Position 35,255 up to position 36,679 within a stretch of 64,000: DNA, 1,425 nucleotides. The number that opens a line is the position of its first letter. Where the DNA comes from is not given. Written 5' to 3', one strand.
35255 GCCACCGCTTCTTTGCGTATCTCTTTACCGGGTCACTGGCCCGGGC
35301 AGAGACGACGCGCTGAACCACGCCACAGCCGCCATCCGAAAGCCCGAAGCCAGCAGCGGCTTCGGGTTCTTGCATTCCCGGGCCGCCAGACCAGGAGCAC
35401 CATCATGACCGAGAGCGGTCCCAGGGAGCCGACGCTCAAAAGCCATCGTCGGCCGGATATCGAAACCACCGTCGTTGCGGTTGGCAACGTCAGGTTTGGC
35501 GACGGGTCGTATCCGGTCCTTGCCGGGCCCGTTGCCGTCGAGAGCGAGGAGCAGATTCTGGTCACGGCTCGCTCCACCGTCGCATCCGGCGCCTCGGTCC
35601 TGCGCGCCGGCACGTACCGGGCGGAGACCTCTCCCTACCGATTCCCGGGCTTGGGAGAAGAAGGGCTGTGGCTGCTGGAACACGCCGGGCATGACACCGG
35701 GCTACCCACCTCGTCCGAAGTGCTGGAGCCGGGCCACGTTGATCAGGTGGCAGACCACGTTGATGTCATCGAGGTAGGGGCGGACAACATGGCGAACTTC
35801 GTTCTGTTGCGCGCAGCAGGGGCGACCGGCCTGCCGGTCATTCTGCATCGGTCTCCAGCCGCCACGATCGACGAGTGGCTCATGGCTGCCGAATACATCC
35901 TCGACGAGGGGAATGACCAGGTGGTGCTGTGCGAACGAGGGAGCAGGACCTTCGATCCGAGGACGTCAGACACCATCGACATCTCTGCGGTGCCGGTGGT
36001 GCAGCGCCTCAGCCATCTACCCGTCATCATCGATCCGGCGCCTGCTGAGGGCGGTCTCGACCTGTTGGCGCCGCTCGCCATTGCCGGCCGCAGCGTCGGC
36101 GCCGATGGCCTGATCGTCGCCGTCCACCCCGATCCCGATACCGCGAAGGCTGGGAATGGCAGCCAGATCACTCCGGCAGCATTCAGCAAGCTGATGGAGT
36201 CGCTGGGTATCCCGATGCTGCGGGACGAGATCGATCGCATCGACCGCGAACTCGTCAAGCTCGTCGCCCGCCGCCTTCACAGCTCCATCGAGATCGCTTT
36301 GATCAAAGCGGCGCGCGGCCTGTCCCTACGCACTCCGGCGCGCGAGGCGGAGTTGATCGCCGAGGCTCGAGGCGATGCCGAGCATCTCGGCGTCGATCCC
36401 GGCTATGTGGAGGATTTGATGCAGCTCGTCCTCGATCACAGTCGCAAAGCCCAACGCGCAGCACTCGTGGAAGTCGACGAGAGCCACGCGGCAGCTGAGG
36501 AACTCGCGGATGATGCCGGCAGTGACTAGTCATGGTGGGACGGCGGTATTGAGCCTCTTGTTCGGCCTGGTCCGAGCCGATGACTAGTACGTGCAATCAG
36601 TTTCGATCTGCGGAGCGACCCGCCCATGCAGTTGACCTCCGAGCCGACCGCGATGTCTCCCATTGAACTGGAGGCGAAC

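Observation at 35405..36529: Catalytically dead DAHP synthase fused to an intact chorismate mutase, beside a separate active AroF: candidate pseudoenzyme regulatory system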

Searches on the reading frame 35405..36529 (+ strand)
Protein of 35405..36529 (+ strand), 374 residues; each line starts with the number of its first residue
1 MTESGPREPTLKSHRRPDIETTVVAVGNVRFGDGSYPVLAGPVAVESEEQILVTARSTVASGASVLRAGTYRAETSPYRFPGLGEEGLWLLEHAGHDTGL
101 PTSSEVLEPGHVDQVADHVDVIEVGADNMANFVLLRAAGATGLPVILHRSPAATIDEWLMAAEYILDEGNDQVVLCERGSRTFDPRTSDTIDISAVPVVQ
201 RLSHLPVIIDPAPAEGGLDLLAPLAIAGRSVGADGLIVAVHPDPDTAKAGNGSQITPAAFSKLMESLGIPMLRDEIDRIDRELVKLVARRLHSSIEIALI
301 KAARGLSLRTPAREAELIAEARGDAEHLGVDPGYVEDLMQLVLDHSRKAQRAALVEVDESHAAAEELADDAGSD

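Call 3: search_protein_families(library=pfam, proteins=[window:35405-36529:+], max_evalue=0.01)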
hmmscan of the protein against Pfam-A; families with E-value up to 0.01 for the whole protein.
window:35405-36529:+ (374 aa): 3 families
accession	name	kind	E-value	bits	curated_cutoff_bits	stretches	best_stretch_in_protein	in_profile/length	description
PF00793.26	DAHP_synth_1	-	2.2e-53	181.3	25.5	1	28-262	9-256/270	DAHP synthetase I family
PF01817.26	CM_2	-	8.1e-19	68.1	27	1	272-350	1-79/80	Chorismate mutase type II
PF03102.20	NeuB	-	0.0085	16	22.1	0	90-177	60-147/241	NeuB family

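Call 4: search_protein_families(library=ncbifam, proteins=[window:35405-36529:+], max_evalue=0.01)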
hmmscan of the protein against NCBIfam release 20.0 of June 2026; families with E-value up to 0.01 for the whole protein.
window:35405-36529:+ (374 aa): 27 families (the best 25 are shown)
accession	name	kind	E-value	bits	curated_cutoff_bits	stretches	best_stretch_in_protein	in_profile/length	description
NF006421.0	PRK08673.1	subfamily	8.3e-91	304.7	335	1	14-267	73-326/338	3-deoxy-7-phosphoheptulonate synthase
TIGR01361.1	DAHP_synth_Bsub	equivalog_domain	3e-86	289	267.75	1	19-267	9-257/260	3-deoxy-7-phosphoheptulonate synthase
NF009239.0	PRK12595.1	equivalog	1.1e-85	287.8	279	2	12-267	95-350/360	bifunctional 3-deoxy-7-phosphoheptulonate synthase/chorismate mutase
NF041229.1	BagF_FevY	exception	1.8e-75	254.3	700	1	16-279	71-329/340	phospho-2-dehydro-3-deoxyheptonate aldolase BagF/FevY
NF009933.0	PRK13396.1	subfamily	2.9e-74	250.2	486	1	26-283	91-348/352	3-deoxy-7-phosphoheptulonate synthase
TIGR01362.1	KDO8P_synth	equivalog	4.1e-19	68.8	314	1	38-267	5-249/258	3-deoxy-8-phosphooctulonate synthase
NF003543.0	PRK05198.1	equivalog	1.5e-16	60.2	242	1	27-267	8-264/273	3-deoxy-8-phosphooctulonate synthase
NF008400.0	PRK11199.1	equivalog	2.8e-16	59.4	273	1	271-352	7-88/374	bifunctional chorismate mutase/prephenate dehydrogenase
TIGR01799.1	CM_T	equivalog_domain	1.8e-14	53.6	95.9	1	271-346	3-78/83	chorismate mutase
NF009109.0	PRK12457.1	equivalog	3.5e-14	52.7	457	1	72-256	61-254/281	3-deoxy-8-phosphooctulonate synthase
TIGR01791.2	CM_archaeal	equivalog_domain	6.5e-14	51.7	66.95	1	271-351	3-83/83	chorismate mutase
TIGR01803.1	CM-like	subfamily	5.7e-13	48.8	73.35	1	272-343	4-75/82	chorismate mutase family protein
NF004925.0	PRK06285.1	equivalog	9.2e-13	48.1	77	1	272-356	12-96/99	chorismate mutase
NF006691.0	PRK09239.1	equivalog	5.5e-10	39.3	120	1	270-353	13-96/108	chorismate mutase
TIGR01795.1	CM_mono_cladeE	equivalog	1.2e-09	38.6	107.55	1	270-348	6-84/94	chorismate mutase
TIGR01808.1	CM_M_hiGC-arch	equivalog_domain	1.3e-07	31.6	52.15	1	269-320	2-53/74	chorismate mutase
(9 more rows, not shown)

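Call 5: search_solved_structures(query=window:35405-36529:+, show_alignments=3)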
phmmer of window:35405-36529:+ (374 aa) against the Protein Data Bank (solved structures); distinct sequences matched with E-value up to 0.001: 54.
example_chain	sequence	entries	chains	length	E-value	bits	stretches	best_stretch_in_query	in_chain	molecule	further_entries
1vs1_A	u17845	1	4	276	4.2e-72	246.5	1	12-267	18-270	3-deoxy-7-phosphoheptulonate synthase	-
5j6f_A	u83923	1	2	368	4.5e-71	243.2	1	8-267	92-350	3-deoxy-D-arabino-heptulosonate 7-phosphate synthase, chorismate mutase-isozyme 3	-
3nvt_A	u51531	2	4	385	4.8e-67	229.9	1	14-262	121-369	3-deoxy-D-arabino-heptulosonate 7-phosphate synthase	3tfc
4grs_A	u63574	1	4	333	9.4e-66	225.6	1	19-267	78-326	Phospho-2-dehydro-3-deoxyheptonate aldolase, 2-dehydro-3-deoxyphosphoheptonate aldolase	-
1zco_A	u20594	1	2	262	1e-65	225.6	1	19-267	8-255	2-dehydro-3-deoxyphosphoheptonate aldolase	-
4c1k_A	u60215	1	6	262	3.1e-65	223.9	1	20-267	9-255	2-DEHYDRO-3-DEOXYPHOSPHOHEPTONATE ALDOLASE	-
4c1l_A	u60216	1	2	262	2.9e-64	220.7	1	20-267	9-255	2-dehydro-3-deoxyphosphoheptonate aldolase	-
3pg8_A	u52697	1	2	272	9.4e-64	219.1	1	19-265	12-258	Phospho-2-dehydro-3-deoxyheptonate aldolase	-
1rzm_A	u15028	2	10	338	1.8e-63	218.2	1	19-265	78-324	Phospho-2-dehydro-3-deoxyheptonate aldolase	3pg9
1vr6_A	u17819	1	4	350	1.9e-63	218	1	19-265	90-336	Phospho-2-dehydro-3-deoxyheptonate aldolase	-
1d9e_A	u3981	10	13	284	7.9e-16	61.4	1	71-260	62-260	3-DEOXY-D-MANNO-OCTULOSONATE 8-PHOSPHATE SYNTHASE | 2-DEHYDRO-3-DEOXYPHOSPHOOCTONATE ALDOLASE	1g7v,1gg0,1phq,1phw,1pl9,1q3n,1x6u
1g7u_A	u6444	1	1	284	7.9e-16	61.4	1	71-260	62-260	2-DEHYDRO-3-DEOXYPHOSPHOOCTONATE ALDOLASE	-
3stg_A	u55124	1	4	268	1.7e-15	60.3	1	28-254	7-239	2-dehydro-3-deoxyphosphooctonate aldolase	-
3stc_A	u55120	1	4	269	3.3e-15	59.4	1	65-254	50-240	2-dehydro-3-deoxyphosphooctonate aldolase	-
6mdy_A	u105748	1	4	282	3.4e-13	52.8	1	38-267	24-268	2-dehydro-3-deoxyphosphooctonate aldolase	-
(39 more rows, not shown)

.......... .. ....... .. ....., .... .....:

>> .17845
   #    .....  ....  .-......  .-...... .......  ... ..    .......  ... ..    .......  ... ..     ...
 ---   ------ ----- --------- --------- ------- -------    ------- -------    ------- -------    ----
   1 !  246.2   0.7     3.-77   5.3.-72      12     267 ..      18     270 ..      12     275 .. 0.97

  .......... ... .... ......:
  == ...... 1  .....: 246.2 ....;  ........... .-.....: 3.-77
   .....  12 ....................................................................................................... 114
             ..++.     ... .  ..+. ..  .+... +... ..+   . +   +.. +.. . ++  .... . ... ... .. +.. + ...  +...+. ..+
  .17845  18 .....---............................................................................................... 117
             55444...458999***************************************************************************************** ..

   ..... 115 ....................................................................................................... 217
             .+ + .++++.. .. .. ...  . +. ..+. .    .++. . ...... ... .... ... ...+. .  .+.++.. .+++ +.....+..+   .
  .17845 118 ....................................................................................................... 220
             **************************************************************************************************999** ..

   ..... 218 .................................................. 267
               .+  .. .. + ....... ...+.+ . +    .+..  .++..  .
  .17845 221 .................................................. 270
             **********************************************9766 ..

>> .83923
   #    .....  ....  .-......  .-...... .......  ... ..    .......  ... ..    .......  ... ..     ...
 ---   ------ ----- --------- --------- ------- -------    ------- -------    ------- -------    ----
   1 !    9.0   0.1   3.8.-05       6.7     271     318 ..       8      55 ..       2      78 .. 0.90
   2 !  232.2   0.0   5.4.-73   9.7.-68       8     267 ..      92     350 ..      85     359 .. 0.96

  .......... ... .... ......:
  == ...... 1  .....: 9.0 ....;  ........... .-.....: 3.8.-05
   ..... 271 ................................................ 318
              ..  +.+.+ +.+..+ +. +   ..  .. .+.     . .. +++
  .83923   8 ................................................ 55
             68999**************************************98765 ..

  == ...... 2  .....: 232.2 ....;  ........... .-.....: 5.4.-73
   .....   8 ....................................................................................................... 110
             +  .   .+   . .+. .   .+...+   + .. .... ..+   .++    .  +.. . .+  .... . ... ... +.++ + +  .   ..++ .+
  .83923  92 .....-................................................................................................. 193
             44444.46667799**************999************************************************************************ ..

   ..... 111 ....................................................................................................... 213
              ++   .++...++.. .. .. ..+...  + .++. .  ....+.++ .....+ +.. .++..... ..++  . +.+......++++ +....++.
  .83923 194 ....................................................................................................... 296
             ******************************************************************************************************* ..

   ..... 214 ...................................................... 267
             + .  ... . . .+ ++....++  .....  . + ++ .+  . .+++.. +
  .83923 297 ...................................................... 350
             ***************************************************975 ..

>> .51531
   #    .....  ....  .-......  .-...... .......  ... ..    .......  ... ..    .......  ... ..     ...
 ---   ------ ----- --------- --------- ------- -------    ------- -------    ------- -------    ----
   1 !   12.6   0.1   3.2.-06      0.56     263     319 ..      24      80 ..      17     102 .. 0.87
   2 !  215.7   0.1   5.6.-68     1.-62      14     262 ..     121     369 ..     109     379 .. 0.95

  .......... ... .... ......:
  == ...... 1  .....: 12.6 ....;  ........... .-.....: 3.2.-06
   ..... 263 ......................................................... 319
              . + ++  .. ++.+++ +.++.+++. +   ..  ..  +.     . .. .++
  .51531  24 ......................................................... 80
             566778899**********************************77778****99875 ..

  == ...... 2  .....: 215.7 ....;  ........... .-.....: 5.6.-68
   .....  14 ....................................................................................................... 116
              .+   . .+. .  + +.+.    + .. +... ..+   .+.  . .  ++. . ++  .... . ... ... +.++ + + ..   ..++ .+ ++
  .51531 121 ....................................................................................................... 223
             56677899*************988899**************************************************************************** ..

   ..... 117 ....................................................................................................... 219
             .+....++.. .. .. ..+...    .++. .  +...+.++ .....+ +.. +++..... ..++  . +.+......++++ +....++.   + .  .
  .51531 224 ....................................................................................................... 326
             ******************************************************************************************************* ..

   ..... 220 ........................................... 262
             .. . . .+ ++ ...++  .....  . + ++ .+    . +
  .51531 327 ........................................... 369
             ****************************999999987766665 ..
